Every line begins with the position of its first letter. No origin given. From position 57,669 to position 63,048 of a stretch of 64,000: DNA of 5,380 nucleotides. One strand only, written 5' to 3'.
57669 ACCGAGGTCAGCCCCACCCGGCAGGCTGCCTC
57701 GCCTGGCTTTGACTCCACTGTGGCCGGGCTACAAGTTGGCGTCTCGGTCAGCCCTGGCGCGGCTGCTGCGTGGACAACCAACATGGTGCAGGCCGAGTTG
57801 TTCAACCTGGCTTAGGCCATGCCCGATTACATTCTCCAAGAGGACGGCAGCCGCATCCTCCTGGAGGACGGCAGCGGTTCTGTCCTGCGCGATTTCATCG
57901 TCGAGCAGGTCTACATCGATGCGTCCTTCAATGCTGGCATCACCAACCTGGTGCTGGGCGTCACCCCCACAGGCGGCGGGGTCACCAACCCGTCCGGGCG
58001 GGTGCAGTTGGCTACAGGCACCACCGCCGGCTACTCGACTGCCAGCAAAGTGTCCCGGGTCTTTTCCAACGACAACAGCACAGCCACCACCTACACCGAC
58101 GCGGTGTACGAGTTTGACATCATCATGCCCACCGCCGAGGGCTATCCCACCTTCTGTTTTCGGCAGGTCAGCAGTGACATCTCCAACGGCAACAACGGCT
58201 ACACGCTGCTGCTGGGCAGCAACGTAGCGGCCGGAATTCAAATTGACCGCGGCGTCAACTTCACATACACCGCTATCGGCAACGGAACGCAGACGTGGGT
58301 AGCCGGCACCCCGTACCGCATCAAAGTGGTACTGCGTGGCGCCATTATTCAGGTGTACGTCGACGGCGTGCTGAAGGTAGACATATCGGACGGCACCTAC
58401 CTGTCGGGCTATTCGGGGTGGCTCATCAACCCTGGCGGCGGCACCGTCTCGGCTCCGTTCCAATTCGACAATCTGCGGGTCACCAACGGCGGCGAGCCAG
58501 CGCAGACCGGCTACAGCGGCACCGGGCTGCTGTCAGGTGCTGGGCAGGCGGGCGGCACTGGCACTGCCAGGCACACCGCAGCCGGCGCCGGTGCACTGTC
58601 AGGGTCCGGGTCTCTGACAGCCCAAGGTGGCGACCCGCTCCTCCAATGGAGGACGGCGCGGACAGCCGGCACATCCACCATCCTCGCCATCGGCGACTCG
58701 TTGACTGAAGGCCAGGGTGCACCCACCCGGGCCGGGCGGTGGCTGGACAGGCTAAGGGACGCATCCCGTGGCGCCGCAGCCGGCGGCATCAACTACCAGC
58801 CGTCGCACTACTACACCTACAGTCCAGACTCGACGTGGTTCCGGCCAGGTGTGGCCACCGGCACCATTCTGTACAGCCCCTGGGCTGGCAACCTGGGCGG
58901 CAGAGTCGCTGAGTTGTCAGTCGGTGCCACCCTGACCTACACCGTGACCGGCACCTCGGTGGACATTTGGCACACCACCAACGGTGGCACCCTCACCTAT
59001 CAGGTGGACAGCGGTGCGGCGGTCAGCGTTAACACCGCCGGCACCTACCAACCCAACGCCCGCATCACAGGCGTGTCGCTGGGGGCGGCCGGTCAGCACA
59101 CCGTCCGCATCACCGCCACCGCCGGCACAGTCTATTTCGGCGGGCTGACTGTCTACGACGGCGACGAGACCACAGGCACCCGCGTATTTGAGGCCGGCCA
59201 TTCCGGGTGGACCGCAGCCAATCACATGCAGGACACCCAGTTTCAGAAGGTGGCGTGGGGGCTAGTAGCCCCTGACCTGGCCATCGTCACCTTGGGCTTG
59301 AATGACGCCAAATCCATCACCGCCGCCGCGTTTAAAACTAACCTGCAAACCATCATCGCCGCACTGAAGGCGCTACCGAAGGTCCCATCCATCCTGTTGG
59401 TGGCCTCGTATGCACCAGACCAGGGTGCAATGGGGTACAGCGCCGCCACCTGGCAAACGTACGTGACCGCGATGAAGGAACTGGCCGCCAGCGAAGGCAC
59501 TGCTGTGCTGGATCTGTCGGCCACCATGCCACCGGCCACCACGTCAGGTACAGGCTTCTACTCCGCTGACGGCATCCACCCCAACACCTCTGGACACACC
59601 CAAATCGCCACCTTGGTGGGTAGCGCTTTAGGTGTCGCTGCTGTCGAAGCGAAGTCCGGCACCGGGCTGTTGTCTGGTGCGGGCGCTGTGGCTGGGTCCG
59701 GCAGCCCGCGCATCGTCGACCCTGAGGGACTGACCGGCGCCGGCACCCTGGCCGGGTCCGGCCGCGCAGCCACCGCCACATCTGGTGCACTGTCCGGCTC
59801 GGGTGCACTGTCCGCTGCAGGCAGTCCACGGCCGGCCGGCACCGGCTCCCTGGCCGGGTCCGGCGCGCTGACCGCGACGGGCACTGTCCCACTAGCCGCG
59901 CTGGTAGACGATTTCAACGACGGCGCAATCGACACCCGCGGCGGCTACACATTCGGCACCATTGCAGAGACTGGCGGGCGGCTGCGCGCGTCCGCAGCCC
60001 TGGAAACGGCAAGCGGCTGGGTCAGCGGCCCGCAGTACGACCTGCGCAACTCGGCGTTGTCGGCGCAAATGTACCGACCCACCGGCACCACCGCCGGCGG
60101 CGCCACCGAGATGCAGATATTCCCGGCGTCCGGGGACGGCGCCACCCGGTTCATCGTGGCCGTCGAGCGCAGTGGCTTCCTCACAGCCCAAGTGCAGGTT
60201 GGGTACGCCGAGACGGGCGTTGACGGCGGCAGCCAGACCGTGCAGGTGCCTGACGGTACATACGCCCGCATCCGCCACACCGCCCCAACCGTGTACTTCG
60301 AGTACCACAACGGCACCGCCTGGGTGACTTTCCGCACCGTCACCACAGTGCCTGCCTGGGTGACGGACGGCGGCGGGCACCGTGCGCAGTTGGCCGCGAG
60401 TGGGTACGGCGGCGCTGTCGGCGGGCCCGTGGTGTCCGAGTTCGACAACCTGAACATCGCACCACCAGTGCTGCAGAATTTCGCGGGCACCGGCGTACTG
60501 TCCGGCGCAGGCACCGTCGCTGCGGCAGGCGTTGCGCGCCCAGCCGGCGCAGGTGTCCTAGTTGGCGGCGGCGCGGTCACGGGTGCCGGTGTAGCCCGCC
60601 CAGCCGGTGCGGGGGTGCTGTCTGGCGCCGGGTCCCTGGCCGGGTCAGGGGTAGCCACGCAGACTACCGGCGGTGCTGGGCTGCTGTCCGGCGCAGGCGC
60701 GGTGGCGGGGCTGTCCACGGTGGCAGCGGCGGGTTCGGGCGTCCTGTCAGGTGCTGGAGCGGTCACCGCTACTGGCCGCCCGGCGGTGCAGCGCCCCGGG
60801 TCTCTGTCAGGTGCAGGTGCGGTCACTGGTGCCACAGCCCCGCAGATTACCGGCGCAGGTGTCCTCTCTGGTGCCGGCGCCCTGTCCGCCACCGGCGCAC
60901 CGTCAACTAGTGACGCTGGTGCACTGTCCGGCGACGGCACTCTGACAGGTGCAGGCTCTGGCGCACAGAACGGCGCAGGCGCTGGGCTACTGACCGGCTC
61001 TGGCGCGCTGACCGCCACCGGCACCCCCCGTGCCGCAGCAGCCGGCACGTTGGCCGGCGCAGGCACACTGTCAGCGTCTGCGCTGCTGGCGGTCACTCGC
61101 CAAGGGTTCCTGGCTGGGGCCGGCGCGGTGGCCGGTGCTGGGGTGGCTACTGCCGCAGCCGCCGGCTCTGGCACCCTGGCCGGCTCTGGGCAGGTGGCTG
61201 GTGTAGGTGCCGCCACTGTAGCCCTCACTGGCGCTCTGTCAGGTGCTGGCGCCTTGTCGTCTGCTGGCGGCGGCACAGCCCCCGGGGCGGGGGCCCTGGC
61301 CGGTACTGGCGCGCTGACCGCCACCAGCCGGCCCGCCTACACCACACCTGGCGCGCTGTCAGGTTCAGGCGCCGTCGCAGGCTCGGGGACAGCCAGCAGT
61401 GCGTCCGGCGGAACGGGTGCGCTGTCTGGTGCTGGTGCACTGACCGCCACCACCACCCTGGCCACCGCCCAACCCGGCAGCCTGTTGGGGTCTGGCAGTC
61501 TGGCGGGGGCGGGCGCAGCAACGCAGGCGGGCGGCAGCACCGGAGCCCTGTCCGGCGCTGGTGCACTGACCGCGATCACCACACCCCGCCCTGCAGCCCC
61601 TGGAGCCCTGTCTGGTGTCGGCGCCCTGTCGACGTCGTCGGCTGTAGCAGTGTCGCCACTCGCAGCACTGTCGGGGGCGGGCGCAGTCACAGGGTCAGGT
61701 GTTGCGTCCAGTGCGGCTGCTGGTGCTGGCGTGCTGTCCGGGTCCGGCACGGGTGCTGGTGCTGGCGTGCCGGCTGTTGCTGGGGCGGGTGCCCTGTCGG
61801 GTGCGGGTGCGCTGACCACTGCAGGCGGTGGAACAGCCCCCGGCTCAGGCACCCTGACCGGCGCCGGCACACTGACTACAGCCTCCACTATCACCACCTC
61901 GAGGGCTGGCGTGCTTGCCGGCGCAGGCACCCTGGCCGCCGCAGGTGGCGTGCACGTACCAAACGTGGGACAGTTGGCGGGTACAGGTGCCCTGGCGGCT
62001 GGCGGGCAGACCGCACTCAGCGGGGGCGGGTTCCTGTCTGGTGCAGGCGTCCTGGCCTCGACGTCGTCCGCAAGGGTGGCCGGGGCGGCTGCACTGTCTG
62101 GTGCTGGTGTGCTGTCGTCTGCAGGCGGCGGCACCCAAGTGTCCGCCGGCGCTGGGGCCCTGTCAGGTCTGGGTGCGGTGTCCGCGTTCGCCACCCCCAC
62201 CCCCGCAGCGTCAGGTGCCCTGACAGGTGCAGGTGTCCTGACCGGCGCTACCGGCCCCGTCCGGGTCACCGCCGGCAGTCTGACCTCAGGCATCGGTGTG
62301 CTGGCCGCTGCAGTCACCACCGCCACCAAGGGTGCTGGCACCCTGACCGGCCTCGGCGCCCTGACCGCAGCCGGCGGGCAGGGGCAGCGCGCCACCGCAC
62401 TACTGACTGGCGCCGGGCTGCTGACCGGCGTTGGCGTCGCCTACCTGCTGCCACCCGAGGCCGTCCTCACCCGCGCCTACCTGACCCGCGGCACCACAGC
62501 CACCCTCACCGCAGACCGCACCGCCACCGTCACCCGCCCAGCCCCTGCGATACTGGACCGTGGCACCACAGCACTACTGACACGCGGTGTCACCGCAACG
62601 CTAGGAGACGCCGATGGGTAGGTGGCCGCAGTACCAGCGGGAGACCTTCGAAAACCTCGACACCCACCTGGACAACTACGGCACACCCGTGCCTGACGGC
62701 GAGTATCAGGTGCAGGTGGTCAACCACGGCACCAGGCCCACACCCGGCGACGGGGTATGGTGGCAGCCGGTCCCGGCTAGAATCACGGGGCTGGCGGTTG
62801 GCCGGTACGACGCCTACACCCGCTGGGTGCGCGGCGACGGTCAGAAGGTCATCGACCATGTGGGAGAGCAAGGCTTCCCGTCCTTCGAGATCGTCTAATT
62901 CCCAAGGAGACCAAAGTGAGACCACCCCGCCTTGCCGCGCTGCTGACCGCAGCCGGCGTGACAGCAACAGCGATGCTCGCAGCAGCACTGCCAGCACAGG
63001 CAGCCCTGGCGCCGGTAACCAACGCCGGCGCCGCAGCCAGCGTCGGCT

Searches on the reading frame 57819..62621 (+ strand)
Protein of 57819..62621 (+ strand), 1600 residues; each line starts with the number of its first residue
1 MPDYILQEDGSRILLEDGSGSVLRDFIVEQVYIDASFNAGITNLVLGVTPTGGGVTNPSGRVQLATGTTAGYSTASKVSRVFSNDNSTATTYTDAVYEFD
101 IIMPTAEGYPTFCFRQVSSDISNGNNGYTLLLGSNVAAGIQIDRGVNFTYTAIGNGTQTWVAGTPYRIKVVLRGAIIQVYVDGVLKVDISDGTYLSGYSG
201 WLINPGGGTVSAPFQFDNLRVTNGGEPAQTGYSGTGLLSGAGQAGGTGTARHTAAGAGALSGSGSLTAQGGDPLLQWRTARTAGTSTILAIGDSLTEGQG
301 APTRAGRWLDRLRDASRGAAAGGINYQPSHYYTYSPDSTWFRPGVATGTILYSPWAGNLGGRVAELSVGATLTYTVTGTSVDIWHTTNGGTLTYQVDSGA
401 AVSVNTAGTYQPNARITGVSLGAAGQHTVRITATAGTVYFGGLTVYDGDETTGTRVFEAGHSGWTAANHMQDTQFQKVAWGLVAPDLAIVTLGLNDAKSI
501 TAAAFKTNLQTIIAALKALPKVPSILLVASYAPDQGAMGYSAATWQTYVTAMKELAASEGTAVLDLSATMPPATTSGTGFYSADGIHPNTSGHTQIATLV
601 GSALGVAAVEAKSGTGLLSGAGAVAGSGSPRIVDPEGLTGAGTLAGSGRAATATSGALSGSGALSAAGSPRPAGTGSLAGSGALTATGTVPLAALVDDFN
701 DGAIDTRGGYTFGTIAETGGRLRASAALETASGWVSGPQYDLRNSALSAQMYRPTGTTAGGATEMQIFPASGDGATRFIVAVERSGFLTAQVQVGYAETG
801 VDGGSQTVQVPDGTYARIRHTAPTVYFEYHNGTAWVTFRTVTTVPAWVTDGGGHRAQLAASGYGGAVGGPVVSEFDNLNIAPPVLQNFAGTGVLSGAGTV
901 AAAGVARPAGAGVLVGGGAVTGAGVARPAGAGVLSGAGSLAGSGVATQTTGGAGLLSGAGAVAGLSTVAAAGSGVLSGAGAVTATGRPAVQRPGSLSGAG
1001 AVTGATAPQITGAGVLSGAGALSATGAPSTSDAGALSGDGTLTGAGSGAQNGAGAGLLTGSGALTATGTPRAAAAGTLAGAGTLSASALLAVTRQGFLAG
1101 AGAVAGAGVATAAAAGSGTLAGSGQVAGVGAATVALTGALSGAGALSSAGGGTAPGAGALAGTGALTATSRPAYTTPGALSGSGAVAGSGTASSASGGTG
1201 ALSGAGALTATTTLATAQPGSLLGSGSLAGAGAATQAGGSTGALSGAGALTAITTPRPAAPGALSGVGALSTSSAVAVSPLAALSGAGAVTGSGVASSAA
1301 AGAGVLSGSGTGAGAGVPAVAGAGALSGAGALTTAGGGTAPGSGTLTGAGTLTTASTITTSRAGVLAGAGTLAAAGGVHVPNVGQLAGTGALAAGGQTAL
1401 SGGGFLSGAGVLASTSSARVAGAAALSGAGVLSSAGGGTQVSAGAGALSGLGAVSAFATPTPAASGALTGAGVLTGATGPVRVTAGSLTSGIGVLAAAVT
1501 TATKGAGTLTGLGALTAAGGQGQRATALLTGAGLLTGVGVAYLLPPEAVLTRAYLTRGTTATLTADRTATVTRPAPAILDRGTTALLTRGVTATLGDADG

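Call 24: search_protein_families(library=pfam, proteins=[window:57819-62621:+], max_evalue=0.001)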
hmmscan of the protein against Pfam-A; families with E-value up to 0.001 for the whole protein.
window:57819-62621:+ (1600 aa): 2 families
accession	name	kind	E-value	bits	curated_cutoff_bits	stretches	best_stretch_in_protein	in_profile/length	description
PF13472.12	Lipase_GDSL_2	-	2.2e-19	71.1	32.9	1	451-593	30-176/178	GDSL-like Lipase/Acylhydrolase family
PF00657.28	Lipase_GDSL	-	1.1e-09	39.2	23.6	1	288-598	1-206/208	GDSL-like Lipase/Acylhydrolase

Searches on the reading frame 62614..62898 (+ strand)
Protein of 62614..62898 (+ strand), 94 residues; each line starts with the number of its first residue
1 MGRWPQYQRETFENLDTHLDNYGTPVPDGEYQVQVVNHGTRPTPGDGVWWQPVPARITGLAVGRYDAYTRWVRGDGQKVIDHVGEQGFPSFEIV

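Call 26: find_encoding_contigs(protein=window:62614-62898:+, flank=10000, max_places=2)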
Protein window:62614-62898:+ (94 aa): 12 contigs read that carry it; 2 places shown.
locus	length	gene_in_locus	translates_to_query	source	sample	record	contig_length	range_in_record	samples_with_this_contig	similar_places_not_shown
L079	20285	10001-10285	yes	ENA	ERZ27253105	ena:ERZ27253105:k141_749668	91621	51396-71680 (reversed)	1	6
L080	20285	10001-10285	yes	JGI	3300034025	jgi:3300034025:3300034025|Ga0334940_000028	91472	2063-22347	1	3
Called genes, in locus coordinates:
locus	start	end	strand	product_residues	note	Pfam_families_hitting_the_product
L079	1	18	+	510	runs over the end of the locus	PF00772:DnaB, PF13481:AAA_25, PF03796:DnaB_C, PF06745:ATPase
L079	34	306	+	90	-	-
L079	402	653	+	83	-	-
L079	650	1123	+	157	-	-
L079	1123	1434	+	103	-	-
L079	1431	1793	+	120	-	-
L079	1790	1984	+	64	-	-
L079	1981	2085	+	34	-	-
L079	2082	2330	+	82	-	-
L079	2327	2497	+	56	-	-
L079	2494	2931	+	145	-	-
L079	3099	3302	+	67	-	-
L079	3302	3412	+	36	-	-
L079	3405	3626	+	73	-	-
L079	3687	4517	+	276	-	-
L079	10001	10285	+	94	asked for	-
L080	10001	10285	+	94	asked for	-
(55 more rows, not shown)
